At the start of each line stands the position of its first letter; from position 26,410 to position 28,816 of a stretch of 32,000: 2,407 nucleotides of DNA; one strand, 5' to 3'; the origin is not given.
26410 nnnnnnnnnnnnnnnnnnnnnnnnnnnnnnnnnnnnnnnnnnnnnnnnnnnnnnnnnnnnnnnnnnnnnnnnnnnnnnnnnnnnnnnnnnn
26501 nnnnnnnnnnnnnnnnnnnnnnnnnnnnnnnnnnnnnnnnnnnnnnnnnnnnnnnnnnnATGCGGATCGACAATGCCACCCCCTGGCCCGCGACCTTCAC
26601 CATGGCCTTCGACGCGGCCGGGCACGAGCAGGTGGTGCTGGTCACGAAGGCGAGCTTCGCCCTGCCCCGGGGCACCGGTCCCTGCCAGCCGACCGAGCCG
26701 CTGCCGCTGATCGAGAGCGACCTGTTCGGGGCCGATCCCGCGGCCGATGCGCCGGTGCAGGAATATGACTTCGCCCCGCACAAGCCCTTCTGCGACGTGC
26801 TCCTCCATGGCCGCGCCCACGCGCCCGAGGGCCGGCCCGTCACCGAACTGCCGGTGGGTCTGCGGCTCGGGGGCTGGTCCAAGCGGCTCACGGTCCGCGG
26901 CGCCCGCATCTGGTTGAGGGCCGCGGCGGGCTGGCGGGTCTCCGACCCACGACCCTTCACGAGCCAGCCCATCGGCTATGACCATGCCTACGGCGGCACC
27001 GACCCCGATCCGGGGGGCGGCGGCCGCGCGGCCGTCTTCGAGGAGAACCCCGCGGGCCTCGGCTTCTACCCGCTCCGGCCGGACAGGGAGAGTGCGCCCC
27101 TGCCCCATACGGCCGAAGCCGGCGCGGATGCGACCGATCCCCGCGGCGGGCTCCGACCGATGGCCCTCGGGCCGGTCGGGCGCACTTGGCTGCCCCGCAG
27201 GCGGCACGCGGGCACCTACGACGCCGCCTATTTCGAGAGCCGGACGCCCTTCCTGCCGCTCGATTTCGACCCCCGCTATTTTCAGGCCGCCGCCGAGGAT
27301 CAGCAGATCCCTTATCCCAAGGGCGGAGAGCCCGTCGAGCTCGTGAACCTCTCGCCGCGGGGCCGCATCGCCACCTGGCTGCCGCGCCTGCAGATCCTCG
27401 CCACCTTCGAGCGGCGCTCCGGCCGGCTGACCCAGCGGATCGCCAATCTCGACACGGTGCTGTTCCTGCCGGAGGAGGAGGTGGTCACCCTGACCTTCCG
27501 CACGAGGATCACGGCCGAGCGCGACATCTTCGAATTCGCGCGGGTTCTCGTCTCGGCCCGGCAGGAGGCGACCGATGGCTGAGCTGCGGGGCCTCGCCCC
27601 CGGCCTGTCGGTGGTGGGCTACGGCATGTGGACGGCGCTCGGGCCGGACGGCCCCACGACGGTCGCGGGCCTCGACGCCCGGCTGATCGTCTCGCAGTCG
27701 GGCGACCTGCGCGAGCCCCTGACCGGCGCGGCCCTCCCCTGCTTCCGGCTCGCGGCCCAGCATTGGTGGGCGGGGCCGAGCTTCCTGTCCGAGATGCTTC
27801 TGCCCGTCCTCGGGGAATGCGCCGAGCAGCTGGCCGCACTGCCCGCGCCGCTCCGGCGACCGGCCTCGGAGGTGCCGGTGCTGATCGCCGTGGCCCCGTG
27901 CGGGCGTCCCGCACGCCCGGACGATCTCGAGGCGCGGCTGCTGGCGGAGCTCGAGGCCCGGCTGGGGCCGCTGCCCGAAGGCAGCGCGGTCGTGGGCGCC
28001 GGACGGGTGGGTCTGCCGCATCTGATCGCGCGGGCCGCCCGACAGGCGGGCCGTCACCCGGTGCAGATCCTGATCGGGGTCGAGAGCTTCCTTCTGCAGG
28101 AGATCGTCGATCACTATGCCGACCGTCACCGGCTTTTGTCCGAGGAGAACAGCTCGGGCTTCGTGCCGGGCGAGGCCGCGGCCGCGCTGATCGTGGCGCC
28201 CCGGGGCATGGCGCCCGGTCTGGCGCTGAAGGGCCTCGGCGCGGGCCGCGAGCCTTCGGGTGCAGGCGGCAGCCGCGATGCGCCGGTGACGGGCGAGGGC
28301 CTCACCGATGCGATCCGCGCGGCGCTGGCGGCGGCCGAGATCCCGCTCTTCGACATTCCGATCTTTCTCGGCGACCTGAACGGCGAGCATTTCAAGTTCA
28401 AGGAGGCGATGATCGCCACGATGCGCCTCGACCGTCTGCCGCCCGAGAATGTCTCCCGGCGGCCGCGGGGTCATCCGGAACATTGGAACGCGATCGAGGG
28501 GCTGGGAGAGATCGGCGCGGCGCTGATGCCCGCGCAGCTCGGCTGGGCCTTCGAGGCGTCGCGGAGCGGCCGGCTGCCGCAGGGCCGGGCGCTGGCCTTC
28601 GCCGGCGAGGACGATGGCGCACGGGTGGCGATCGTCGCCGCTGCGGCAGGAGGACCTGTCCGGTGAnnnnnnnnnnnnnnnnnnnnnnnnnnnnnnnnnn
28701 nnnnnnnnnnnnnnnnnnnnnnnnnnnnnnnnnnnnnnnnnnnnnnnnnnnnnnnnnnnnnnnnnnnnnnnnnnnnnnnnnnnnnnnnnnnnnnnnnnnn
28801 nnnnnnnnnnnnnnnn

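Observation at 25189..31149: Rearranged, vgrG-less T6SS cargo module: HEAT(TIGR02270-like)-DUF2169-thiolase-like-DUF4150 toxin-2x immunity, converging on clpV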

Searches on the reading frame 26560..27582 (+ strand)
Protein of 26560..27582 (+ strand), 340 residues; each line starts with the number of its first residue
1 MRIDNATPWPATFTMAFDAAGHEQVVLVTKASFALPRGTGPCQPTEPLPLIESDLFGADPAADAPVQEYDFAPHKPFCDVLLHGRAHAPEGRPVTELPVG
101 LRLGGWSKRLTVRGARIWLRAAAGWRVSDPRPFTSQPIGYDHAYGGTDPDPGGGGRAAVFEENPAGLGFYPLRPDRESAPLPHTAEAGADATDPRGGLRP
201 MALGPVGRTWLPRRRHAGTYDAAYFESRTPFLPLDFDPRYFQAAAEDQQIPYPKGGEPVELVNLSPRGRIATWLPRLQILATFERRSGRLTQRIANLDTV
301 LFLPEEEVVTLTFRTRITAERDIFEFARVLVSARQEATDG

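Call 5: search_protein_families(library=pfam, proteins=[window:26560-27582:+], max_evalue=0.01)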
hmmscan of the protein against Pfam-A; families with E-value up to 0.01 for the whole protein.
window:26560-27582:+ (340 aa): 1 family
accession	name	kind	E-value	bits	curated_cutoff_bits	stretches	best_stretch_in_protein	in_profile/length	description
PF09937.14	DUF2169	-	1.3e-88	297.6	25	1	21-314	2-294/294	Uncharacterized protein conserved in bacteria (DUF2169)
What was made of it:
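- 26560..27582 (+): g2: DUF2169 protein (TvpA), the chaperone of the PIPY/DUF4150 spike tip. PF09937 at 1.3e-88, full length (call 5).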

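Call 6: search_protein_families(library=ncbifam, proteins=[window:26560-27582:+], max_evalue=0.01)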
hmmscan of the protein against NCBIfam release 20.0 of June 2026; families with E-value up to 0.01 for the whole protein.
window:26560-27582:+ (340 aa): 0 families

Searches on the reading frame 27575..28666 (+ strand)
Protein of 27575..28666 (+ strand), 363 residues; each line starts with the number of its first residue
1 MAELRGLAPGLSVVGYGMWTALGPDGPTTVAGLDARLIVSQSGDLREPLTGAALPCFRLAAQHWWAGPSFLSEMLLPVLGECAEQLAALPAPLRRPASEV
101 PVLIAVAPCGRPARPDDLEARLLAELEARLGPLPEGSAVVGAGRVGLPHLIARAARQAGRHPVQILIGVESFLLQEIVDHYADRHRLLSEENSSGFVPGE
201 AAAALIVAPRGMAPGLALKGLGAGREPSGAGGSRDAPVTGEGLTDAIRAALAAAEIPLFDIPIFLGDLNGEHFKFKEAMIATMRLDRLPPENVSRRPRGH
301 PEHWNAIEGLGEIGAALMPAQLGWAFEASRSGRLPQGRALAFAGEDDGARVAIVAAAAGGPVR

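Call 5: search_protein_families(library=pfam, proteins=[window:27575-28666:+], max_evalue=0.01)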
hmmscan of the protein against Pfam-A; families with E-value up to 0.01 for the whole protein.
window:27575-28666:+ (363 aa): 0 families

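Call 6: search_protein_families(library=ncbifam, proteins=[window:27575-28666:+], max_evalue=0.01)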
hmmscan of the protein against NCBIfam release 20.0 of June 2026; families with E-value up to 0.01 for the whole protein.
window:27575-28666:+ (363 aa): 1 family
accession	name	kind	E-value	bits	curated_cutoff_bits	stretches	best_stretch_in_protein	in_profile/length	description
NF004798.0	PRK06147.1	equivalog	4.6e-127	424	342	1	8-362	3-348/349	3-oxoacyl-(acyl carrier protein) synthase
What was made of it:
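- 27575..28666 (+): g3: thiolase-like PRK06147 protein (TvpD), a predicted co-chaperone of the PIPY domain. NF004798 at 4.6e-127, 424 bits against a 342-bit cut-off (call 6).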

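Call 45: list_cluster_members(proteins=[window:27575-28663:+, window:28663-29661:+, window:30463-31146:+])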
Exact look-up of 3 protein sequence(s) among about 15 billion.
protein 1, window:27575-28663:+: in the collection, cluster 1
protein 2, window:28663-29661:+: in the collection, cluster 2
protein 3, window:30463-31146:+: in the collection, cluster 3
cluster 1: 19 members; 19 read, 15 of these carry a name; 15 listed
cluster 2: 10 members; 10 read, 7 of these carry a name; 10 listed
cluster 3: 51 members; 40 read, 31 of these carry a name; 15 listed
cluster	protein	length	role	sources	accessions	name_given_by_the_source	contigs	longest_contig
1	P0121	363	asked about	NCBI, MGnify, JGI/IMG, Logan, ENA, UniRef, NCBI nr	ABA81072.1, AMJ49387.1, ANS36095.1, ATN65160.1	3-oxoacyl-ACP synthase [Rhodobacter sphaeroides] | CR=1 FL=1 | 3-oxoacyl-(acyl-carrier-protein) synthase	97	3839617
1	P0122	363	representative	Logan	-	-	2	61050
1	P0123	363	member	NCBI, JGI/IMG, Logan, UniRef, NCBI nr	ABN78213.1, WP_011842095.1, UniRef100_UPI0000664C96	3-oxoacyl-ACP synthase [Cereibacter sphaeroides] | 3-oxoacyl-[acyl-carrier-protein] synthase-1 | 3-oxoacyl-ACP synthase n=1 Tax=Cereibacter sphaeroides TaxID=1063 RepID=UPI0000664C96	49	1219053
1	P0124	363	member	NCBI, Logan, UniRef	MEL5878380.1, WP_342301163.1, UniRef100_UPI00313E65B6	3-oxoacyl-ACP synthase [Cereibacter sphaeroides] | 3-oxoacyl-ACP synthase n=1 Tax=Cereibacter sphaeroides TaxID=1063 RepID=UPI00313E65B6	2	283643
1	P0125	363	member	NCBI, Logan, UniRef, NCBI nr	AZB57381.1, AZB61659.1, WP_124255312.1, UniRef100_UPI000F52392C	3-oxoacyl-ACP synthase [Cereibacter sphaeroides] | 3-oxoacyl-ACP synthase n=1 Tax=Cereibacter sphaeroides TaxID=1063 RepID=UPI000F52392C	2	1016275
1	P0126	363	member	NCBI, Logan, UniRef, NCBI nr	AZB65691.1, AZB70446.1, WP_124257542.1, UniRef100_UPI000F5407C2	3-oxoacyl-ACP synthase [Cereibacter sphaeroides] | 3-oxoacyl-ACP synthase n=1 Tax=Cereibacter sphaeroides TaxID=1063 RepID=UPI000F5407C2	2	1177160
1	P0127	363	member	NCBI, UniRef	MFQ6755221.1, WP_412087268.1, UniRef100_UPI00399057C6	3-oxoacyl-ACP synthase [Cereibacter sphaeroides] | 3-oxoacyl-ACP synthase n=1 Tax=Cereibacter sphaeroides TaxID=1063 RepID=UPI00399057C6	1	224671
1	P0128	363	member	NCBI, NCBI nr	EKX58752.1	3-oxoacyl-[ACP] synthase [Rhodobacter sp. AKP1]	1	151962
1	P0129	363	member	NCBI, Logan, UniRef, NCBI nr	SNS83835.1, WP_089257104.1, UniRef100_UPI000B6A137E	3-oxoacyl-[acyl-carrier-protein] synthase-1 [[Luteovulum] sphaeroides subsp. megalophilum] | 3-oxoacyl-ACP synthase n=1 Tax=Cereibacter sphaeroides TaxID=1063 RepID=UPI000B6A137E | 3-oxoacyl-ACP synthase [Cereibacter sphaeroides]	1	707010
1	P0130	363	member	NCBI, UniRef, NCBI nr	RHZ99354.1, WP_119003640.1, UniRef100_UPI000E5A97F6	3-oxoacyl-ACP synthase [Cereibacter sphaeroides] | 3-oxoacyl-ACP synthase n=1 Tax=Cereibacter sphaeroides TaxID=1063 RepID=UPI000E5A97F6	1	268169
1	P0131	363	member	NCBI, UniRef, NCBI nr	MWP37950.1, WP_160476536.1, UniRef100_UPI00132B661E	3-oxoacyl-ACP synthase [Rhodobacter sphaeroides] | 3-oxoacyl-ACP synthase n=1 Tax=Cereibacter sphaeroides TaxID=1063 RepID=UPI00132B661E | 3-oxoacyl-ACP synthase [Cereibacter sphaeroides]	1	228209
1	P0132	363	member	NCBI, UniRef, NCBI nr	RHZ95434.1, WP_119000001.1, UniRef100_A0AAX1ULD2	3-oxoacyl-ACP synthase [Cereibacter sphaeroides] | 3-oxoacyl-ACP synthase n=1 Tax=Cereibacter sphaeroides TaxID=1063 RepID=A0AAX1ULD2_CERSP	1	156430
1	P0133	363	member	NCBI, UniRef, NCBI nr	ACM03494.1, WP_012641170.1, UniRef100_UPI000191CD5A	3-oxoacyl-ACP synthase [Cereibacter sphaeroides] | 3-oxoacyl-ACP synthase n=1 Tax=Cereibacter sphaeroides TaxID=1063 RepID=UPI000191CD5A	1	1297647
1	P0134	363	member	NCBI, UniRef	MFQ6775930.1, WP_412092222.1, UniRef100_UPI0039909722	3-oxoacyl-ACP synthase [Cereibacter sphaeroides] | 3-oxoacyl-ACP synthase n=1 Tax=Cereibacter sphaeroides TaxID=1063 RepID=UPI0039909722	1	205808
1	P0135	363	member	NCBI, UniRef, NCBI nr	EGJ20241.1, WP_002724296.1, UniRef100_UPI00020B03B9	3-oxoacyl-(acyl carrier protein) synthase [Cereibacter sphaeroides WS8N] | 3-oxoacyl-ACP synthase n=1 Tax=Cereibacter sphaeroides TaxID=1063 RepID=UPI00020B03B9 | 3-oxoacyl-ACP synthase [Cereibacter sphaeroides]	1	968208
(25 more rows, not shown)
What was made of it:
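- They are identical across many C. sphaeroides strains (call 45).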
